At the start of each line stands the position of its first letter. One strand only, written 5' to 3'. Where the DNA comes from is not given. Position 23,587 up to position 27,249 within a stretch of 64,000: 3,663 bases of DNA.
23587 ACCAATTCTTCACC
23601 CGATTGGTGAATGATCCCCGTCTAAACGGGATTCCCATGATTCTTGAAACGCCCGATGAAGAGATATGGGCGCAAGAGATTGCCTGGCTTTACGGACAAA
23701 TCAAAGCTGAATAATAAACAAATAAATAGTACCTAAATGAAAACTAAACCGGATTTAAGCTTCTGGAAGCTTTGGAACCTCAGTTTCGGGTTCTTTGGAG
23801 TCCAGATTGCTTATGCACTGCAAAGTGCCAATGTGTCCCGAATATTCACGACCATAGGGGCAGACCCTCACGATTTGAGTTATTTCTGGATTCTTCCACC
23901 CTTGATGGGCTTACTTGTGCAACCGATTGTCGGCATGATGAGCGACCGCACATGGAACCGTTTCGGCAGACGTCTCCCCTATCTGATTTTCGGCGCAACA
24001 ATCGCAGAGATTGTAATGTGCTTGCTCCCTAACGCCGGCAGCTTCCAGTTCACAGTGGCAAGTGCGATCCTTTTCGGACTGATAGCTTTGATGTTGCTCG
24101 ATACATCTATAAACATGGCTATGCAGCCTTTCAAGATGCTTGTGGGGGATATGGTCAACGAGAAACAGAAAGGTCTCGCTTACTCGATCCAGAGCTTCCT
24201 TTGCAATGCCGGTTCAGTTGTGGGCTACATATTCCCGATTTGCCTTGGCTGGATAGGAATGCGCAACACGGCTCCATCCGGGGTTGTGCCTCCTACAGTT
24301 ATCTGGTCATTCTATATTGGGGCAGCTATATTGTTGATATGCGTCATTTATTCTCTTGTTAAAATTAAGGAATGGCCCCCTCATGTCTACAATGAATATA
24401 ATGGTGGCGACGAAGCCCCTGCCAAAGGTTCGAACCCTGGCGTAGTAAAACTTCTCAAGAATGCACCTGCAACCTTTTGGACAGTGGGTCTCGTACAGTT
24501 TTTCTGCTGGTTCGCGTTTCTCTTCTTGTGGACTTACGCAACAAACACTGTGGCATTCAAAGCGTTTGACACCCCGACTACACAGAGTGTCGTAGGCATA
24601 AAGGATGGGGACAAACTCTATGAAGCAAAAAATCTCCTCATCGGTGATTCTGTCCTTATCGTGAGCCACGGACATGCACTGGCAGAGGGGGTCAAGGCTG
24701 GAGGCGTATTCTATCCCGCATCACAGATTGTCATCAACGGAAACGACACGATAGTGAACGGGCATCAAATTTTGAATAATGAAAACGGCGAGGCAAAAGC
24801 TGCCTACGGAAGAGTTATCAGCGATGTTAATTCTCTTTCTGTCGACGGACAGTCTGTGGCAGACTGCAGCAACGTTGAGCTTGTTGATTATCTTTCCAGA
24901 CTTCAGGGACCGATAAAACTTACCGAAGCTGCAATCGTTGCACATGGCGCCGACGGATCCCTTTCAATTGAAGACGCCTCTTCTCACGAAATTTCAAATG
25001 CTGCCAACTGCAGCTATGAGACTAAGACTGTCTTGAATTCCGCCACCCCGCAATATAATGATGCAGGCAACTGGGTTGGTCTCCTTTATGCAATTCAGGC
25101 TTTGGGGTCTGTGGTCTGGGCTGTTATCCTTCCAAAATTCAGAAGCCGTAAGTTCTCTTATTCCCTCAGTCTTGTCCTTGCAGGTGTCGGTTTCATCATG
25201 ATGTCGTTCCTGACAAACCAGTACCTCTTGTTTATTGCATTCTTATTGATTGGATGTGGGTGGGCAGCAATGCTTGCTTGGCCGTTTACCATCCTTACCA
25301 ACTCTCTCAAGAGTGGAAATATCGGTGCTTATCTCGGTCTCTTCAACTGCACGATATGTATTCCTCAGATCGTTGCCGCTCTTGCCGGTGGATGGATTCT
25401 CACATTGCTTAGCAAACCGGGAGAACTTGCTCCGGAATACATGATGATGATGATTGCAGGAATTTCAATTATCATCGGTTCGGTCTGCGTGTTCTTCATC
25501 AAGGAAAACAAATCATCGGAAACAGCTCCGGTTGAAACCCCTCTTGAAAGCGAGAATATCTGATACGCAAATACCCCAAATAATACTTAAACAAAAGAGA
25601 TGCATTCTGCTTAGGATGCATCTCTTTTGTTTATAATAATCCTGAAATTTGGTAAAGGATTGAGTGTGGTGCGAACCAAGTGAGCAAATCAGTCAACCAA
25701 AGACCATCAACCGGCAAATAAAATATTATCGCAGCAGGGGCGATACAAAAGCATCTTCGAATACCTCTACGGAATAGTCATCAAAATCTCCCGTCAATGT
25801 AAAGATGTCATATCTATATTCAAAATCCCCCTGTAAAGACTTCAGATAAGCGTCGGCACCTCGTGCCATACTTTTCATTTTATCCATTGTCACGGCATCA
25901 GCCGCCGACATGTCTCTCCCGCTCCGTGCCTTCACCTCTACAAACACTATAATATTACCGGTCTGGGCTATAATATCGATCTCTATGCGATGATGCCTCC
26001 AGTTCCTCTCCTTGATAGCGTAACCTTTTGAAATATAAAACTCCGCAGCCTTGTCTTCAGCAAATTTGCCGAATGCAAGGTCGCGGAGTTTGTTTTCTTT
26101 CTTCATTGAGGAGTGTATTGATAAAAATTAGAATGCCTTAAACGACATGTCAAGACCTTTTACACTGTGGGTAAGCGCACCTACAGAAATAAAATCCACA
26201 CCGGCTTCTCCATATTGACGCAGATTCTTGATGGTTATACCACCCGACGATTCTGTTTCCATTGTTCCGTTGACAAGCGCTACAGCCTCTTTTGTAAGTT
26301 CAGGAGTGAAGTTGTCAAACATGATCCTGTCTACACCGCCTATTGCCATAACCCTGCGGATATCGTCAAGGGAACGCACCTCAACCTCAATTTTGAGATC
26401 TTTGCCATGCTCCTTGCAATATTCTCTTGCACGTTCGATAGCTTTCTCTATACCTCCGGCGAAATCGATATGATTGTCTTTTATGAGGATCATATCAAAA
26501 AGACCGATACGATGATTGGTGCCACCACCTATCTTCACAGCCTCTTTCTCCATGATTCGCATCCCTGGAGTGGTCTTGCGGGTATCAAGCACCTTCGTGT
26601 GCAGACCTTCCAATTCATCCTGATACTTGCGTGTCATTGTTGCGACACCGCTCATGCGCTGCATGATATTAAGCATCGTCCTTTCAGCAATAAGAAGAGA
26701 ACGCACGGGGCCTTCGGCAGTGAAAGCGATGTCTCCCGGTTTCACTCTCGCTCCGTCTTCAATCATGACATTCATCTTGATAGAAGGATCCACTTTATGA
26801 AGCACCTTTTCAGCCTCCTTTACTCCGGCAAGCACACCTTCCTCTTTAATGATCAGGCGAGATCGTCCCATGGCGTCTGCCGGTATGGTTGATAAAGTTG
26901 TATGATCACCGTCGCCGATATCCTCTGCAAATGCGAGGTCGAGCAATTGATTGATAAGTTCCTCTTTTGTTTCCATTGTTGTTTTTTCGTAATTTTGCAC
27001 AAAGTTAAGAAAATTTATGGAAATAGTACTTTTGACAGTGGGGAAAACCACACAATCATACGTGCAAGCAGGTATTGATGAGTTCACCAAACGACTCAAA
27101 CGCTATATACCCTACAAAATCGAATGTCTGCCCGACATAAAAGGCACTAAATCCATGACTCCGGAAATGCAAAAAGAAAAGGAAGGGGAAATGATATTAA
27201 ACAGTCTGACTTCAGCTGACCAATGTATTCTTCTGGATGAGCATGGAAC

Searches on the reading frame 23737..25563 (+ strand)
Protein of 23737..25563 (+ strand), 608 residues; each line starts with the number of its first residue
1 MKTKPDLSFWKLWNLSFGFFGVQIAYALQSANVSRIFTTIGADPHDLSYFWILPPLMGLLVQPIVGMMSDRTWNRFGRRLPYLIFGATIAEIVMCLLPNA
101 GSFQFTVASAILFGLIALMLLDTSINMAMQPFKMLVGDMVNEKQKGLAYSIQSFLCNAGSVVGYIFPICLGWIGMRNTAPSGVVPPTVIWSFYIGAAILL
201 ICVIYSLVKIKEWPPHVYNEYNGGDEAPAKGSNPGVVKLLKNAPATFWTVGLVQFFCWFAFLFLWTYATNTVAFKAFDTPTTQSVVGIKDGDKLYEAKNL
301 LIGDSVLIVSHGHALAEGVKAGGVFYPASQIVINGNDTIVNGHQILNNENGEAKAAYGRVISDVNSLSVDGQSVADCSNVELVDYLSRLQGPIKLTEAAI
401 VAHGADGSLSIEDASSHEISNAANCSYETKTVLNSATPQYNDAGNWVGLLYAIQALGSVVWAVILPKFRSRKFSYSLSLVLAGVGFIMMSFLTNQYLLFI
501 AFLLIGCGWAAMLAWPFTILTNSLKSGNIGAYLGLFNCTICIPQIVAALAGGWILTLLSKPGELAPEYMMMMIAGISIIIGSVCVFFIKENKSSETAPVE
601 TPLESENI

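Call 76: search_protein_families(library=pfam, proteins=[window:23737-25563:+], max_evalue=0.0001)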
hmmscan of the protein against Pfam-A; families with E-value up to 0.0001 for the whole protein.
window:23737-25563:+ (608 aa): 2 families
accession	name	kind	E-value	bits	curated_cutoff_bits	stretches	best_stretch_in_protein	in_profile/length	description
PF07690.21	MFS_1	-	1.6e-25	90.2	33.4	2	443-598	34-184/347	Major Facilitator Superfamily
PF13347.12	MFS_2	-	5.2e-14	52.1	27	1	40-272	28-254/427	MFS/sugar transport protein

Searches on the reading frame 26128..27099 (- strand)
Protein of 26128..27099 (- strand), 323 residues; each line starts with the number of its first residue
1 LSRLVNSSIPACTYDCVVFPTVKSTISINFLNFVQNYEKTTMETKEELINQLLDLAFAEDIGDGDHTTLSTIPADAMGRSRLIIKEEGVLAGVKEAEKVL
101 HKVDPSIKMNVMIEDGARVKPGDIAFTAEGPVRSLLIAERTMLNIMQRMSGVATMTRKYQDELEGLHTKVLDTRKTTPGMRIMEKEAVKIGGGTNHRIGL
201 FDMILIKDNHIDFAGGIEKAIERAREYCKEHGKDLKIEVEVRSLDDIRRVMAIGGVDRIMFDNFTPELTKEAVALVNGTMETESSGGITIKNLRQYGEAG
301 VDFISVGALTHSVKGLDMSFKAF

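Call 76: search_protein_families(library=pfam, proteins=[window:26128-27099:-], max_evalue=0.0001)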
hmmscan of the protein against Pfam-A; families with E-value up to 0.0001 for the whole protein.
window:26128-27099:- (323 aa): 2 families
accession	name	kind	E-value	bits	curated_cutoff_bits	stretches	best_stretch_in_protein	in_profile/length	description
PF01729.25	QRPTase_C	-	3e-57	193.5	23.1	1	152-321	1-169/169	Quinolinate phosphoribosyl transferase, C-terminal domain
PF02749.22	QRPTase_N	-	1.2e-21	77.1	27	1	65-150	1-82/82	Quinolinate phosphoribosyl transferase, N-terminal domain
